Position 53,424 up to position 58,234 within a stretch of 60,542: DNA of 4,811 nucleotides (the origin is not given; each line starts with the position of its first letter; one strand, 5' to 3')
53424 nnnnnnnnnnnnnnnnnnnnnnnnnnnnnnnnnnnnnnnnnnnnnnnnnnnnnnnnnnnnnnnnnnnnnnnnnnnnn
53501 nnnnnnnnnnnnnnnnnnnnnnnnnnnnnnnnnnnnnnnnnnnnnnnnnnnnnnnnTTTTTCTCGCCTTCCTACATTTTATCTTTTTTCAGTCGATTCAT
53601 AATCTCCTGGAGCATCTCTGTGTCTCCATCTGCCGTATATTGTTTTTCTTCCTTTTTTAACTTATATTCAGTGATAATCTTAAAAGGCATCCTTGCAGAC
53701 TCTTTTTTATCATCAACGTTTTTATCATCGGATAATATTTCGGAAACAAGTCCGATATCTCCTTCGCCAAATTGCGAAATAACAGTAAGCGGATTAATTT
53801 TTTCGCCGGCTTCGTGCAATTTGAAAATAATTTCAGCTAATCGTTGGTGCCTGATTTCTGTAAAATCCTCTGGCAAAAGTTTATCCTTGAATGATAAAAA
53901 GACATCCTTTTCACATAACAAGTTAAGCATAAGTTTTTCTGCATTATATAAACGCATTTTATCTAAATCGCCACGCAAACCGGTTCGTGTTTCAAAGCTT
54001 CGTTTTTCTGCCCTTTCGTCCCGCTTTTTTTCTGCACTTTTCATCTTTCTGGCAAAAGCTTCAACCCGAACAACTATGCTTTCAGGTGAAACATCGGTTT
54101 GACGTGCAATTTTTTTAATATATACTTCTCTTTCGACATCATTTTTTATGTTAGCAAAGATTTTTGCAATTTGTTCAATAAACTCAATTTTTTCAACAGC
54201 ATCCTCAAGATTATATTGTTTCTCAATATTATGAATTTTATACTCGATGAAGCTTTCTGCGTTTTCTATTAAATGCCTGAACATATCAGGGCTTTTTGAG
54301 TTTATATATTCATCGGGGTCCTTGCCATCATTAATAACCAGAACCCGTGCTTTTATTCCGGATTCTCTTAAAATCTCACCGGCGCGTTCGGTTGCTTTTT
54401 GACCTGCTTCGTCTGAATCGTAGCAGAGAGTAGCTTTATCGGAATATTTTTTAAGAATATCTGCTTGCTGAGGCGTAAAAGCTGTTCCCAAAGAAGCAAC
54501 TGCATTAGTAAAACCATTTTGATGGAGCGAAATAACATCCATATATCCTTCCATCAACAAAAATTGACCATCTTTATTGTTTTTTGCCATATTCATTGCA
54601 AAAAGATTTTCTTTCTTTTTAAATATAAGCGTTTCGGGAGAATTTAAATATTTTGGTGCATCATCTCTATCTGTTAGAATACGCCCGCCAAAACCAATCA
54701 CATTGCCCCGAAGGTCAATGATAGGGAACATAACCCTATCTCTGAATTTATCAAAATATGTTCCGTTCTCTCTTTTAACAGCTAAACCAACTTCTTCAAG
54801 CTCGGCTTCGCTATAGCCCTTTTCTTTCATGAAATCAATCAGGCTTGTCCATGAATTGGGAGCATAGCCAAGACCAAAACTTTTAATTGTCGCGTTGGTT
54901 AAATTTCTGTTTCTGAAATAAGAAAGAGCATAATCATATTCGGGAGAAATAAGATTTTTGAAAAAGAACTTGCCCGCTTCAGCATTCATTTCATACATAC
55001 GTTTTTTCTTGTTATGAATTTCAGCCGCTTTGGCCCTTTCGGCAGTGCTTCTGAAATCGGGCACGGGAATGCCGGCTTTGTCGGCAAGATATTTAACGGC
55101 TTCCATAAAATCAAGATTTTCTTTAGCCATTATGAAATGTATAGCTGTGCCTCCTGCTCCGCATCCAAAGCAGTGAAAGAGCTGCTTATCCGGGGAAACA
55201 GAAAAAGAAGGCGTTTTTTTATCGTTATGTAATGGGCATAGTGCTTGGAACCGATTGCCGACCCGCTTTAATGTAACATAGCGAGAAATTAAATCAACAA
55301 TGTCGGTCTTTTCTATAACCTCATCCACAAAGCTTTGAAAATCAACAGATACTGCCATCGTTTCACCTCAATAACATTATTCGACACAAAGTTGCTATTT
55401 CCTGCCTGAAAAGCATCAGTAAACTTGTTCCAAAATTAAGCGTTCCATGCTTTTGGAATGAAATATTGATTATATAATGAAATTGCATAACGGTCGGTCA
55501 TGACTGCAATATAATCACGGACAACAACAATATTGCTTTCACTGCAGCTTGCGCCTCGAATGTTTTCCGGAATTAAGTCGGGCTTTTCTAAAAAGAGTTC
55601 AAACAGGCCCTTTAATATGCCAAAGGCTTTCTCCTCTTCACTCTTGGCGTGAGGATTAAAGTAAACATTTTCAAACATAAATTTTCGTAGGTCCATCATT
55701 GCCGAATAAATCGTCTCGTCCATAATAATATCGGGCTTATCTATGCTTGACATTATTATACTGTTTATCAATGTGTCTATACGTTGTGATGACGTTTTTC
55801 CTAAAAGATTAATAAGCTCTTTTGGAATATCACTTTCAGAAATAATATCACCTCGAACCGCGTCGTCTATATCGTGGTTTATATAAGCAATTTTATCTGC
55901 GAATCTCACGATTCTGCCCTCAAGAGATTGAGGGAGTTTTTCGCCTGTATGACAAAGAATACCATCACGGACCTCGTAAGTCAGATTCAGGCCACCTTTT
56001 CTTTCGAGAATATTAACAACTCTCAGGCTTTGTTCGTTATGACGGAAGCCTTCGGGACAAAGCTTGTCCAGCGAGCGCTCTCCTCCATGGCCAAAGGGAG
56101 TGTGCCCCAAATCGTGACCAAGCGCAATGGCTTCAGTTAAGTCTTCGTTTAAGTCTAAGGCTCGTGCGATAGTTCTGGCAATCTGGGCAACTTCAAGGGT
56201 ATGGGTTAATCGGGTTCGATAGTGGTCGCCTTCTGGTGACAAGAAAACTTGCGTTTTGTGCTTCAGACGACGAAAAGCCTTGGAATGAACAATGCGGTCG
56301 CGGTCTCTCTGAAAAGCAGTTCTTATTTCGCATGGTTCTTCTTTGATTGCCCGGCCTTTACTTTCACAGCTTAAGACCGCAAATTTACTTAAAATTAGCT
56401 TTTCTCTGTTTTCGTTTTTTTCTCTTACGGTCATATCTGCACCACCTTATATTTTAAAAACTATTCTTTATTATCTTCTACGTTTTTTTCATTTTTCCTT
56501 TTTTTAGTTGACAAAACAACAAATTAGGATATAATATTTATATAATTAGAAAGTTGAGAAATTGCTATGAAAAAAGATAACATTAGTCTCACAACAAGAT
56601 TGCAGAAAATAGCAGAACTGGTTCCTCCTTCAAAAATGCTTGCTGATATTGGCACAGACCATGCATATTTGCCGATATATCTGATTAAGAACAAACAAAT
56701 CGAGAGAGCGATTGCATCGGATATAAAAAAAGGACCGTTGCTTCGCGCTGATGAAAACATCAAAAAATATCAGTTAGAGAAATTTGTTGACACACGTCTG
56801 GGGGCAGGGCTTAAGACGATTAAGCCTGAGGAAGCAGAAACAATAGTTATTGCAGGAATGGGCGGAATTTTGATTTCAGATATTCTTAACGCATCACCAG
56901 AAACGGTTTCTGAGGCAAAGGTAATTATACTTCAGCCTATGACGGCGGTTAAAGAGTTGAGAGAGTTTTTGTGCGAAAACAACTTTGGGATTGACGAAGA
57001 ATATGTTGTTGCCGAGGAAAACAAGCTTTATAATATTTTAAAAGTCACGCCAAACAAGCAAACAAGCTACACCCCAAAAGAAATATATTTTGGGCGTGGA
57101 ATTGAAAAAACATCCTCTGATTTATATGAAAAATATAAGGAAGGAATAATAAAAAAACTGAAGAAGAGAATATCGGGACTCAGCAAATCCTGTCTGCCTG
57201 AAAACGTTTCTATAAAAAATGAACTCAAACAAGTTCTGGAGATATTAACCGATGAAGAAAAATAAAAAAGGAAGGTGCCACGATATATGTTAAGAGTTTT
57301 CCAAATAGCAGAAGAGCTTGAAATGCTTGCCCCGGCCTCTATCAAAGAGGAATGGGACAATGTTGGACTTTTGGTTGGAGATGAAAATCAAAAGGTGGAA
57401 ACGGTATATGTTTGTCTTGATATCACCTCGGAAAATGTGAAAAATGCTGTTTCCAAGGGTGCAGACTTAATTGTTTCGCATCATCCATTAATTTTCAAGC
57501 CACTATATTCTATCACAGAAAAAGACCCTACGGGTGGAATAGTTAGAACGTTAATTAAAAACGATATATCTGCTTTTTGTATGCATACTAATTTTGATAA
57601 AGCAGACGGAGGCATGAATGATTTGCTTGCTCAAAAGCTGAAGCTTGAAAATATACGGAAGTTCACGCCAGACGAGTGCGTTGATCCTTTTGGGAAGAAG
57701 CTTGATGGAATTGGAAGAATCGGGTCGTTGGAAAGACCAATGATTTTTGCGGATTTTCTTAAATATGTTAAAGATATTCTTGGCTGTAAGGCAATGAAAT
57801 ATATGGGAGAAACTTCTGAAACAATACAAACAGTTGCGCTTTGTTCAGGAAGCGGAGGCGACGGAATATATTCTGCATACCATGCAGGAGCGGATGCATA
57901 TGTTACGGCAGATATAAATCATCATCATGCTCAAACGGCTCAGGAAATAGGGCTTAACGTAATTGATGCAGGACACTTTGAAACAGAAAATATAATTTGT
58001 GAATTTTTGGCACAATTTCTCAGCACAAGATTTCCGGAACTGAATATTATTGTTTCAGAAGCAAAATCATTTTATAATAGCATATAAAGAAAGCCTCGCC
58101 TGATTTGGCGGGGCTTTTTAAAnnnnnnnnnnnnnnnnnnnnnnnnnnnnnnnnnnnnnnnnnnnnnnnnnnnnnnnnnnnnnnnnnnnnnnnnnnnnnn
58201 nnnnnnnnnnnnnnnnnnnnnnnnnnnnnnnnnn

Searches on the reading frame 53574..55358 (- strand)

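Call 14: search_protein_families(library=pfam, proteins=[window:53574-55358:-], max_evalue=0.0001)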
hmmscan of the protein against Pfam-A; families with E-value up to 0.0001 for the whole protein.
window:53574-55358:- (595 aa): 8 families
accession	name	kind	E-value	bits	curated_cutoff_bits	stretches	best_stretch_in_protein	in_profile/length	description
PF08275.17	DNAG_N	-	2.3e-43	147.8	26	1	131-259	1-128/128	DNA primase catalytic core, N-terminal domain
PF01807.25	Zn_ribbon_DnaG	-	5.1e-34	116.4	24.9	1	8-100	3-94/98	CHC2 zinc finger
PF13155.12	Toprim_2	-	4.6e-28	97.8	22.1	1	268-352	2-88/88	Toprim-like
PF13662.12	Toprim_4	-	3.2e-19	69.4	25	1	266-340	3-84/85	Toprim domain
PF10410.14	DnaB_bind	-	1.5e-15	57.6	20.6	1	371-426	1-56/56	DnaB-helicase binding domain of primase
PF01751.28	Toprim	-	2.7e-11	43.9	23.1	1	267-336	3-90/96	Toprim domain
PF13362.12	Toprim_3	-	8.4e-09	36.2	27.2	1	267-357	3-94/95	Toprim domain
PF00772.26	DnaB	-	5.3e-07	30.1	23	1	474-531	9-67/103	DnaB-like helicase N terminal domain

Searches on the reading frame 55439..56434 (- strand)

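Call 14: search_protein_families(library=pfam, proteins=[window:55439-56434:-], max_evalue=0.0001)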
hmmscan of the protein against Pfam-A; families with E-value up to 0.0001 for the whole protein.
window:55439-56434:- (332 aa): 2 families
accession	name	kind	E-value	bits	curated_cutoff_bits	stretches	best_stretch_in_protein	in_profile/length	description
PF13286.11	HD_assoc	-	5.9e-19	68.8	22.2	1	237-323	2-91/91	Phosphohydrolase-associated domain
PF01966.28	HD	-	2.5e-18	66.9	22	1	75-183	1-114/116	HD domain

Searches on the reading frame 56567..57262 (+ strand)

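Call 14: search_protein_families(library=pfam, proteins=[window:56567-57262:+], max_evalue=0.0001)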
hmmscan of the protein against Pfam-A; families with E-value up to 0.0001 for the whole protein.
window:56567-57262:+ (232 aa): 2 families
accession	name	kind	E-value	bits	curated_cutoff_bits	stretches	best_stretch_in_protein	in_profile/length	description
PF12847.13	Methyltransf_18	-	1e-57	194.8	27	1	8-158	1-151/151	Methyltransferase domain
PF04816.18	TrmK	-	8e-54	182.7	27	1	25-220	1-200/205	tRNA (adenine(22)-N(1))-methyltransferase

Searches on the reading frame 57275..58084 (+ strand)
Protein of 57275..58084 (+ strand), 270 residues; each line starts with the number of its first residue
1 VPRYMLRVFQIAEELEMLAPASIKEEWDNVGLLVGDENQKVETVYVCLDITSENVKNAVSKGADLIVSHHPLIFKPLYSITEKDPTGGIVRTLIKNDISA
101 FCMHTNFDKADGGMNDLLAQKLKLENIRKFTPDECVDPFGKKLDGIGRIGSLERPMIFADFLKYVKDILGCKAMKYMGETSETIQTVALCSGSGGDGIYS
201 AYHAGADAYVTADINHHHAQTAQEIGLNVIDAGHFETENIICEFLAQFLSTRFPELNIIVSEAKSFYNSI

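Call 14: search_protein_families(library=pfam, proteins=[window:57275-58084:+], max_evalue=0.0001)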
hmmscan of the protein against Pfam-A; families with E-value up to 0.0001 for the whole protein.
window:57275-58084:+ (270 aa): 1 family
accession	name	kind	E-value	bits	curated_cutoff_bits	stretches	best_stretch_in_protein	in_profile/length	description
PF01784.24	DUF34_NIF3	-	7.5e-84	281.8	23.4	1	9-263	4-252/256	Duf34/NIF3 (NGG1p interacting factor 3)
